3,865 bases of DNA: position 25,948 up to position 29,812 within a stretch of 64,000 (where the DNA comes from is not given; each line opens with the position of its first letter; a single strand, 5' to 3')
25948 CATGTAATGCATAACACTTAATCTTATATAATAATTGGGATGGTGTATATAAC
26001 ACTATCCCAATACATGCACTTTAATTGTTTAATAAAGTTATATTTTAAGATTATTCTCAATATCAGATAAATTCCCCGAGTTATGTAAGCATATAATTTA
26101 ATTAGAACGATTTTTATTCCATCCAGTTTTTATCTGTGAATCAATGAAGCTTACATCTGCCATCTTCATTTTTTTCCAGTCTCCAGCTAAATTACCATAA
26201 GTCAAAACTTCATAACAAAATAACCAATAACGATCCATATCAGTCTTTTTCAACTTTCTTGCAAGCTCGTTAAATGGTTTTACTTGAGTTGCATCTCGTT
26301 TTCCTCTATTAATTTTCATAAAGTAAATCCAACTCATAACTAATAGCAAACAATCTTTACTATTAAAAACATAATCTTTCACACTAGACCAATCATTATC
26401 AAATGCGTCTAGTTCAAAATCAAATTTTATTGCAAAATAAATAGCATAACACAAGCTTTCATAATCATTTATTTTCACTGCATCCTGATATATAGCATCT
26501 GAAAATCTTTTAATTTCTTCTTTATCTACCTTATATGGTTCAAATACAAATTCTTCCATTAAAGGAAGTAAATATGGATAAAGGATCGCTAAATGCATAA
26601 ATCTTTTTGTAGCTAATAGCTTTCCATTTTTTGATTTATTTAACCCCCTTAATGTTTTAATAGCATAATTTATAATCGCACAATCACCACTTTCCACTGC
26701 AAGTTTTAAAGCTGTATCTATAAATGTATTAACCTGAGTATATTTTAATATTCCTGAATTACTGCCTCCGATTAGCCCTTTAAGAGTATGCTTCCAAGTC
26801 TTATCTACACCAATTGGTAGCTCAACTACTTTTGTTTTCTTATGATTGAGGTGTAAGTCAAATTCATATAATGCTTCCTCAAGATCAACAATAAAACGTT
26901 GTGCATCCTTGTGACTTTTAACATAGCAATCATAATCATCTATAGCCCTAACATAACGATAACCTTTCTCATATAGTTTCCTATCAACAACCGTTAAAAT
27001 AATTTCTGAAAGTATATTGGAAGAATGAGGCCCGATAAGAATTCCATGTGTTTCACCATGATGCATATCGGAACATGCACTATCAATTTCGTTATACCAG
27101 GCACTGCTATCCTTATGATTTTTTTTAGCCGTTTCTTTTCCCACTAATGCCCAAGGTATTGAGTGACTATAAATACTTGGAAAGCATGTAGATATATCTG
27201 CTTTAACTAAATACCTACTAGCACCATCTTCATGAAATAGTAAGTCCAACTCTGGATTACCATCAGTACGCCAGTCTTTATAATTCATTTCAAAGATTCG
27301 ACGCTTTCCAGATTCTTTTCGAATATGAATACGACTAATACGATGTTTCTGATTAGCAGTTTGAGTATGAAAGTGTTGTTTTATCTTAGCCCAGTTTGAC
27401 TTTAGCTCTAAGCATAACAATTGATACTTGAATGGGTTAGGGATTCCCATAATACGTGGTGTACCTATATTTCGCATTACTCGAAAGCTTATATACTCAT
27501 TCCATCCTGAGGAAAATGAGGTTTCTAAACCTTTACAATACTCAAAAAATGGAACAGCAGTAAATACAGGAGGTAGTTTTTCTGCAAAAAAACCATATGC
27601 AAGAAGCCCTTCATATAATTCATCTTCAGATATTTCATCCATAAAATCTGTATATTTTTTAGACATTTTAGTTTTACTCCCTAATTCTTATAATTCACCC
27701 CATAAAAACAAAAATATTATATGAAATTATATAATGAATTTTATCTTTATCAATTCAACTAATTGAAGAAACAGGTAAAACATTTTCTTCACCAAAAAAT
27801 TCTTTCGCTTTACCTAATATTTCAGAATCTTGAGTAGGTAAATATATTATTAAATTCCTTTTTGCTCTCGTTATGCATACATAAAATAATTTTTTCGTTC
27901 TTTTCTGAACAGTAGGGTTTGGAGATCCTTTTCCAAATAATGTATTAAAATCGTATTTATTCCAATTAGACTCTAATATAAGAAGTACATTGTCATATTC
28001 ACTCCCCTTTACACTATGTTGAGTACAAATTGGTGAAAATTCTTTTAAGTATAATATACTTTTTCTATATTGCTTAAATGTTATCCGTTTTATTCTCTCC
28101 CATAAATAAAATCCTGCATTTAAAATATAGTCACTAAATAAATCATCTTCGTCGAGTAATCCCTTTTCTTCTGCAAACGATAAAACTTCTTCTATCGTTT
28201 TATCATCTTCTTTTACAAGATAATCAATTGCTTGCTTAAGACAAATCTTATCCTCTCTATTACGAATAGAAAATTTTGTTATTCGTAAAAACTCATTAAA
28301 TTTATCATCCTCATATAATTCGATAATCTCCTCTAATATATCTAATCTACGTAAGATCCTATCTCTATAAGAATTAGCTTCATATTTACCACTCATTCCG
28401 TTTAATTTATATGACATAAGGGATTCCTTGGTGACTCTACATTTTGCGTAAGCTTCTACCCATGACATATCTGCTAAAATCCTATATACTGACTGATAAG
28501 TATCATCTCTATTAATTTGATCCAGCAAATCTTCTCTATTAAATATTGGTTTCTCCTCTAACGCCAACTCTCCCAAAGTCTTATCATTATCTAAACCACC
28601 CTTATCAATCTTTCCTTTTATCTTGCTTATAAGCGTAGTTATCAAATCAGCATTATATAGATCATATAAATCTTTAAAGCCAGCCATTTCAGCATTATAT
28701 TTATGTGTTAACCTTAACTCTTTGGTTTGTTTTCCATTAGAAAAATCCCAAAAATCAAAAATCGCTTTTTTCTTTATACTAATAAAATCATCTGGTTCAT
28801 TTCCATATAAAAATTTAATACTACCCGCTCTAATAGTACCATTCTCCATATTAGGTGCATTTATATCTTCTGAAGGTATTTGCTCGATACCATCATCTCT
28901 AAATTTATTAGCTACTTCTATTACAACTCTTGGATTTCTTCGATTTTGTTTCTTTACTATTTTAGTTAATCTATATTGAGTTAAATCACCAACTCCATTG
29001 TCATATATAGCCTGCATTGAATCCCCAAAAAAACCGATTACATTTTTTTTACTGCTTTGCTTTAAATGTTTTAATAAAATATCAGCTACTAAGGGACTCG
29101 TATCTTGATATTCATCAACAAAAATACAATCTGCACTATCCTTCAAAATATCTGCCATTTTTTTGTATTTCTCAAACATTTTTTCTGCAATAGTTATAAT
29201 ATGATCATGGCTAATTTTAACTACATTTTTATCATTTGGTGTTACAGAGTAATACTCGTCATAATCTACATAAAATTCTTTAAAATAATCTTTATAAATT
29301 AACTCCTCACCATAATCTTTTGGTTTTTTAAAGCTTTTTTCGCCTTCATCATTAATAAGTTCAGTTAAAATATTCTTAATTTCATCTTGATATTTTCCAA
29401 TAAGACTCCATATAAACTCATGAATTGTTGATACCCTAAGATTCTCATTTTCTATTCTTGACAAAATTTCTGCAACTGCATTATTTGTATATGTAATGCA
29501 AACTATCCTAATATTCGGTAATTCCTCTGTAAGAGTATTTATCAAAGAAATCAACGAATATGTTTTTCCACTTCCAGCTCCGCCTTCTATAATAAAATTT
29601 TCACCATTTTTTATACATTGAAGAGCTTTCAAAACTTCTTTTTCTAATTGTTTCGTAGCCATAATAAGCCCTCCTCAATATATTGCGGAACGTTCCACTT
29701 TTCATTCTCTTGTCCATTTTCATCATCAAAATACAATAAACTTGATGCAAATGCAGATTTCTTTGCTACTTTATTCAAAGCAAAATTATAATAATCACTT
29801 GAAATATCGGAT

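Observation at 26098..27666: Abi/UG-class reverse transcriptase 88 bp downstream of gajB, co-oriented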

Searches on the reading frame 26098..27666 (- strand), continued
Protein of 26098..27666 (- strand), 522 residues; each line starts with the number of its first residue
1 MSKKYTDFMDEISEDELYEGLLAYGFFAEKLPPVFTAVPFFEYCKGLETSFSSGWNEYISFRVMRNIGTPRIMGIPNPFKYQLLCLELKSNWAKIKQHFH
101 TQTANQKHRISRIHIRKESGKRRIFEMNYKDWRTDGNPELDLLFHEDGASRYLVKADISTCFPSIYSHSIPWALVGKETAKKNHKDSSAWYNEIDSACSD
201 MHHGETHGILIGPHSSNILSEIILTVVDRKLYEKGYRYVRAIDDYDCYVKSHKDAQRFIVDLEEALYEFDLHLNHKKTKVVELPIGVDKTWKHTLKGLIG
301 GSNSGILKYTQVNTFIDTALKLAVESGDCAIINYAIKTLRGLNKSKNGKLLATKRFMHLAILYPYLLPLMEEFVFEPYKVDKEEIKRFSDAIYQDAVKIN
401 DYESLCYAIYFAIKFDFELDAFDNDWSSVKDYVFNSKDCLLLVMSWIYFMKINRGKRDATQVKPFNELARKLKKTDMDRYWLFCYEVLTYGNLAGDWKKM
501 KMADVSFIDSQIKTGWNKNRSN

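Call 66: find_encoding_contigs(protein=P0009, flank=6000, max_places=3)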
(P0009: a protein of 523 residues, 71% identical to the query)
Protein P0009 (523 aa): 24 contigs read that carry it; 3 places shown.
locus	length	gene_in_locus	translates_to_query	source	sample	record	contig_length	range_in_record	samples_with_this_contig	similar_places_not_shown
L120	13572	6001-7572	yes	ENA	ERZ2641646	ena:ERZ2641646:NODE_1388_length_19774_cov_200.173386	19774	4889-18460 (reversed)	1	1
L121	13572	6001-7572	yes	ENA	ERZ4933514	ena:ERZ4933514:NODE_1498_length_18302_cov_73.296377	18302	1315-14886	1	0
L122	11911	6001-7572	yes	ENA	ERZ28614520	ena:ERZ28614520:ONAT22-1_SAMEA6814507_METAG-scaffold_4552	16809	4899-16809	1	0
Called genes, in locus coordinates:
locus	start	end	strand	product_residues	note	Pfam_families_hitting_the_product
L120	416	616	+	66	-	-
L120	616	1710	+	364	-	PF14657:Arm-DNA-bind_4, PF14659:Phage_int_SAM_3, PF00589:Phage_integrase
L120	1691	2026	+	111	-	PF21983:NikA-like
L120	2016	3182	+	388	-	PF13481:AAA_25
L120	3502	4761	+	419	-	PF01076:Mob_Pre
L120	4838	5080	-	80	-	PF13443:HTH_26, PF01381:HTH_3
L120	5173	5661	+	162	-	-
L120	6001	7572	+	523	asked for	PF00078:RVT_1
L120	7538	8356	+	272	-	PF09509:Hypoth_Ymh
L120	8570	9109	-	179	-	-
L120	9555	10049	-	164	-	PF12844:HTH_19, PF01381:HTH_3 (weak)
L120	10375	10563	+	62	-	-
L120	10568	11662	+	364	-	PF14657:Arm-DNA-bind_4, PF14659:Phage_int_SAM_3, PF00589:Phage_integrase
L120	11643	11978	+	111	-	PF21983:NikA-like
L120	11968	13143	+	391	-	PF03796:DnaB_C (faint), PF13481:AAA_25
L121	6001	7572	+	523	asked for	PF00078:RVT_1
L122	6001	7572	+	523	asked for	PF00078:RVT_1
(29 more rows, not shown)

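Call 67: find_encoding_contigs(protein=P0008, flank=6000, max_places=3)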
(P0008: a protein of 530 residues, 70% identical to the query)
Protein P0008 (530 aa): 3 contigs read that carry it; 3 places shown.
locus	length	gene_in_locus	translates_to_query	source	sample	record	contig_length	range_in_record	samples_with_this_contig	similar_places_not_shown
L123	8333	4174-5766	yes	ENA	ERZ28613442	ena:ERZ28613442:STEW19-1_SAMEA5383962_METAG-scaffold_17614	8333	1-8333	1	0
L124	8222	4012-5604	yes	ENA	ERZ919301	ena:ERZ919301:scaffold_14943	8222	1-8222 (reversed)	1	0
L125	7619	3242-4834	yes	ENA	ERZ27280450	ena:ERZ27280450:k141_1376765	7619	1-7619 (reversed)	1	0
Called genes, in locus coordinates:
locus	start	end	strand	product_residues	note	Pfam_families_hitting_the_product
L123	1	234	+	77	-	?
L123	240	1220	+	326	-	PF02540:NAD_synthase (weak), PF00958:GMP_synt_C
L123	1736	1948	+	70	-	PF13443:HTH_26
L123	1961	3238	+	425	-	PF01555:N6_N4_Mtase, PF00565:SNase (weak)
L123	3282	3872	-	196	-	PF09568:RE_MjaI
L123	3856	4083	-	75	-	PF12844:HTH_19, PF13560:HTH_31, PF01381:HTH_3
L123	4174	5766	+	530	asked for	PF00078:RVT_1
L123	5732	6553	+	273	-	PF09509:Hypoth_Ymh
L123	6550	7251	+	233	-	-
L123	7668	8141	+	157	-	PF00583:Acetyltransf_1, PF13302:Acetyltransf_3, PF13673:Acetyltransf_10, PF13508:Acetyltransf_7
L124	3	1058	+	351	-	?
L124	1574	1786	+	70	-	PF13443:HTH_26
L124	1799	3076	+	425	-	PF01555:N6_N4_Mtase, PF00565:SNase (weak)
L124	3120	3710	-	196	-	PF09568:RE_MjaI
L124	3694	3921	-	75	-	PF12844:HTH_19, PF13560:HTH_31, PF01381:HTH_3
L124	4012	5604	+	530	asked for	PF00078:RVT_1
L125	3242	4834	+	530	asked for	PF00078:RVT_1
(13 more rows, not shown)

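Call 68: find_encoding_contigs(protein=P0005, flank=6000, max_places=2)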
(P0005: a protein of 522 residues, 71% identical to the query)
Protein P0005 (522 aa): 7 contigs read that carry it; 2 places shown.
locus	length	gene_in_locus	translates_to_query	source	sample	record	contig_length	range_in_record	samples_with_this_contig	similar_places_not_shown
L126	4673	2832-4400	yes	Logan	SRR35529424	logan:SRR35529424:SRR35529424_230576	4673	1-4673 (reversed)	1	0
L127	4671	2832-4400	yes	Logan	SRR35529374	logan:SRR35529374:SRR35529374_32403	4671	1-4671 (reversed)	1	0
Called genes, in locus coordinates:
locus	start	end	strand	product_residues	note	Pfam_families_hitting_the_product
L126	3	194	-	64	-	?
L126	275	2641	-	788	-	PF02810:SEC-C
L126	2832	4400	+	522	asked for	PF00078:RVT_1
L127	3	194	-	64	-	?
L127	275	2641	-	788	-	PF02810:SEC-C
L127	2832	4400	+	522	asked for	PF00078:RVT_1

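Call 70: search_protein_families(library=phrogs, proteins=[window:26098-27666:-], max_evalue=0.01)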
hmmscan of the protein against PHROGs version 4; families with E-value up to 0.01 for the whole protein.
window:26098-27666:- (522 aa): 4 families
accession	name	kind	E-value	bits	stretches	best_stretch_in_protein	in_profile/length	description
phrog_31300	-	unknown function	7e-33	115.2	1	150-487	15-349/490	-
phrog_12132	-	unknown function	3.8e-20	73.3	1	73-282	80-292/514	-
phrog_1423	-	DNA, RNA and nucleotide metabolism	8.7e-11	41.7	1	148-287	226-368/1040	Reverse transcriptase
phrog_2825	-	DNA, RNA and nucleotide metabolism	6.9e-05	23.1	1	150-299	109-248/336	polymerase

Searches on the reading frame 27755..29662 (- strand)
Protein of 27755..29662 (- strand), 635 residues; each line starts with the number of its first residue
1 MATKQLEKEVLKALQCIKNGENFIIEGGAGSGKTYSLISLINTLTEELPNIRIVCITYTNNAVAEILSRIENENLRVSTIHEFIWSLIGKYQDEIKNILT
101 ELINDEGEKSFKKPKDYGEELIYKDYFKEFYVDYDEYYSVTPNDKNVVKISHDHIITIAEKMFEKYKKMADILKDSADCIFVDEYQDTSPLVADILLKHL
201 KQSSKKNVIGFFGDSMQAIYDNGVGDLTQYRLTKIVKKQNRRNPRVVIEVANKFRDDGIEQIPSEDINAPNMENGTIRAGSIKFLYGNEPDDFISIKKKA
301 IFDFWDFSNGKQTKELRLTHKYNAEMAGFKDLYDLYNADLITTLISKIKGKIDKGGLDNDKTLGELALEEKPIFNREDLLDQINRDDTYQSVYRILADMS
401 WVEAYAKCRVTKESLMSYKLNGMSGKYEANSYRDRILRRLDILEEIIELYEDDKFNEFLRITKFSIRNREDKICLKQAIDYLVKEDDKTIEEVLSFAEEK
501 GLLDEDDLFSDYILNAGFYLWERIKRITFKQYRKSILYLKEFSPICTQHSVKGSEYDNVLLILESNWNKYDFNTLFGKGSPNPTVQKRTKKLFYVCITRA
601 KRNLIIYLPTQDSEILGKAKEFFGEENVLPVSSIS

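Call 3: search_protein_families(library=pfam, proteins=[window:27755-29662:-], max_evalue=0.01)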
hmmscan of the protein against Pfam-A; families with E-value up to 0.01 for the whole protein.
window:27755-29662:- (635 aa): 13 families
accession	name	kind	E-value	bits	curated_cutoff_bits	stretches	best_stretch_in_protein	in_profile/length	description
PF00580.27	UvrD-helicase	-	1.1e-20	74.9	23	2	8-99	3-101/271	UvrD/REP helicase N-terminal domain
PF13245.12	AAA_19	-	1.4e-16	61.3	25.1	1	14-220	5-131/134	AAA domain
PF01443.25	Viral_helicase1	-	2.5e-12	47.5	21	1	545-607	179-227/228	Viral superfamily 1 RNA helicase core domain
PF13361.12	UvrD_C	-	1.2e-05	25.4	25.6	1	507-607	263-346/350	UvrD-like helicase C-terminal domain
PF13538.12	UvrD_C_2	-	2e-05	24.8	27.4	0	589-607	34-52/52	UvrD-like helicase C-terminal domain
PF13604.12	AAA_30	-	4e-05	23.9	27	1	22-87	20-80/191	AAA domain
PF09848.15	SLFN-g3_helicase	-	0.00025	20.9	24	1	22-92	3-74/354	Schlafen group 3, DNA/RNA helicase domain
PF13086.12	AAA_11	-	0.00033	21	27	1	15-73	12-77/257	AAA domain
PF04851.21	ResIII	-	0.0005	20.5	22.5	1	8-184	9-133/164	Type III restriction enzyme, res subunit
PF00270.35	DEAD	-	0.00091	19.4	26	1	12-72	6-67/167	DEAD/DEAH box helicase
PF16796.11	Microtub_bd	-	0.007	16.7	27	0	16-47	86-115/155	Microtubule binding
PF00437.27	T2SSE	-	0.0087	15.2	24.9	0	10-51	134-173/370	Type II/IV secretion system protein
PF13401.12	AAA_22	-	0.0089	16.8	27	0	23-71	8-55/130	AAA domain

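Call 4: search_protein_families(library=padloc, proteins=[window:27755-29662:-], max_evalue=0.01)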
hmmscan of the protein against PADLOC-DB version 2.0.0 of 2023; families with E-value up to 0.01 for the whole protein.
window:27755-29662:- (635 aa): 51 families (the best 25 are shown)
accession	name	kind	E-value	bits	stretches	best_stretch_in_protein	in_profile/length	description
PDLC00135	GajB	-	2.6e-236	784.2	1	1-631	1-602/603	UrvD helicase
PDLC00115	GajB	-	2.4e-170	565.8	1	96-631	2-535/537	UrvD helicase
PDLC00125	GajB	-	1.2e-86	290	4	149-338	201-404/669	UrvD helicase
PDLC00113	GajB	-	2.3e-81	272.1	2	9-337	16-344/579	UrvD helicase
PDLC00128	GajB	-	1.6e-72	243.3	2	143-629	227-682/685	UrvD helicase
PDLC00111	GajB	-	8.9e-68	227.4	2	5-337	11-363/625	UrvD helicase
PDLC00143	GajB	-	2e-66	222.9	2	15-337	18-369/632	UrvD helicase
PDLC00137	GajB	-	6.4e-53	178.5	3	145-346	239-435/679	UrvD helicase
PDLC00109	GajB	-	7e-45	151.6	2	22-269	8-270/647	UrvD helicase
PDLC00119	GajB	-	1.5e-38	131.1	3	146-269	188-313/565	UrvD helicase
PDLC03802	RTasHel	-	3.8e-30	103.3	2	1-223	1-236/675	DRT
PDLC00127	GajB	-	2e-28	97.3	2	15-222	15-247/594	UrvD helicase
PDLC00117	GajB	-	1.8e-23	80.9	3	14-91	21-107/604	UrvD helicase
PDLC00120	GajB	-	7.7e-23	79.4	2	26-268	6-251/458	UrvD helicase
PDLC00107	GajB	-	2.2e-21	74.1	2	16-221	23-257/587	UrvD helicase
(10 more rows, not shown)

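Call 42: find_related_loci(query=window:27755-29662:-, collection=metagenome_contigs, flank=6000)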
Query window:27755-29662:- (635 aa) in metagenome_contigs; peptide patterns used: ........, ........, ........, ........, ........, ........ (x = any residue, [..] = any of these).
171 stretches matched a pattern; 52 encode a relative of the query (tblastn E <= 1e-3); 51 distinct loci.
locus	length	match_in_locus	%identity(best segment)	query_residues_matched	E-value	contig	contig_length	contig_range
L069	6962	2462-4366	88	1-635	0e+0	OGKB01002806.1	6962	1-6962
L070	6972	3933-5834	84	1-634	0e+0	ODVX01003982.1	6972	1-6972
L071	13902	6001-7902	83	1-634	0e+0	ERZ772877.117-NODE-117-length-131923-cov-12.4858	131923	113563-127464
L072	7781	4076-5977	83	1-634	0e+0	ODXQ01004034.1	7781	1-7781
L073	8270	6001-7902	82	1-634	0e+0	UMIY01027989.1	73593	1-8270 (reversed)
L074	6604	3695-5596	82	1-634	0e+0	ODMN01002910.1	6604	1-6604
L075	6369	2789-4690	82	1-634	0e+0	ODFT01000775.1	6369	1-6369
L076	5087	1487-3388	83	1-634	0e+0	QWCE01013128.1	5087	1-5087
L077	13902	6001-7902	83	1-634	0e+0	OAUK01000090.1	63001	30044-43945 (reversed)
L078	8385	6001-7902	82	1-634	0e+0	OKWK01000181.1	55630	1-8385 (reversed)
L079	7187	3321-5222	82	1-634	0e+0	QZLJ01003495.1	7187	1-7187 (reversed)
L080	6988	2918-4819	82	1-634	0e+0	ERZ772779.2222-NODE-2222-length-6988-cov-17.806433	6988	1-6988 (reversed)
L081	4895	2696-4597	82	1-634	0e+0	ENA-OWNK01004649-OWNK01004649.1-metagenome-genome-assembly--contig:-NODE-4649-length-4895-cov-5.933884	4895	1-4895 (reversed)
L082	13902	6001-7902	84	1-634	0e+0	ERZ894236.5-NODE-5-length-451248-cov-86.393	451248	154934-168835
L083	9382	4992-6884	82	1-634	0e+0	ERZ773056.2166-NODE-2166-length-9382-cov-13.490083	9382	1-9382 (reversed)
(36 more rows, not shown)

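Call 45: search_protein_families(library=ncbifam, proteins=[window:27755-29662:-], max_evalue=0.01)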
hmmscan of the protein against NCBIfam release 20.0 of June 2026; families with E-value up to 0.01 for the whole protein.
window:27755-29662:- (635 aa): 13 families
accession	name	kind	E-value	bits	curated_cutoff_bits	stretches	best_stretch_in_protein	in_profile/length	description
TIGR00609.1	recB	equivalog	4.3e-14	51.6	696.05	2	147-232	340-425/1175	exodeoxyribonuclease V subunit beta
TIGR01073.1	pcrA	equivalog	6.1e-13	48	911.2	2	139-228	174-258/725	DNA helicase PcrA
NF008743.0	PRK11773.1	equivalog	1.7e-11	43.3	965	1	21-73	23-77/720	DNA helicase II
TIGR01075.1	uvrD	equivalog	3e-11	42.4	1144.45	1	20-73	17-72/715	DNA helicase II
NF008276.0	PRK11054.1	equivalog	3.6e-11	42.3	543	2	150-223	409-476/684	DNA helicase IV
TIGR01074.1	rep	equivalog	1.2e-10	40.4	951.45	1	24-86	18-89/668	DNA helicase Rep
TIGR02785.1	addA_Gpos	equivalog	2.3e-09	35.7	707.65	2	88-221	297-433/1234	helicase-exonuclease AddAB subunit AddA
TIGR01447.1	recD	equivalog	2.3e-07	29.8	310.15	1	12-87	155-233/597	exodeoxyribonuclease V subunit alpha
TIGR02784.1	addA_alphas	equivalog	7.7e-06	24.5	860.75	1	27-71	17-62/1138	double-strand break repair helicase AddA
TIGR00376.1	TIGR00376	hypoth_equivalog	0.0001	20.9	348.9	1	5-77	158-229/639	IGHMBP2 family helicase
TIGR02788.1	VirB11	equivalog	0.00024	20.3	249.95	1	15-59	139-180/308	P-type DNA transfer ATPase VirB11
TIGR02782.1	TrbB_P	equivalog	0.0007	19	304.55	1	15-61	131-177/303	P-type conjugative transfer ATPase TrbB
NF010469.0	PRK13894.1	subfamily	0.0092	15.3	508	0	9-60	140-189/320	conjugal transfer ATPase TrbB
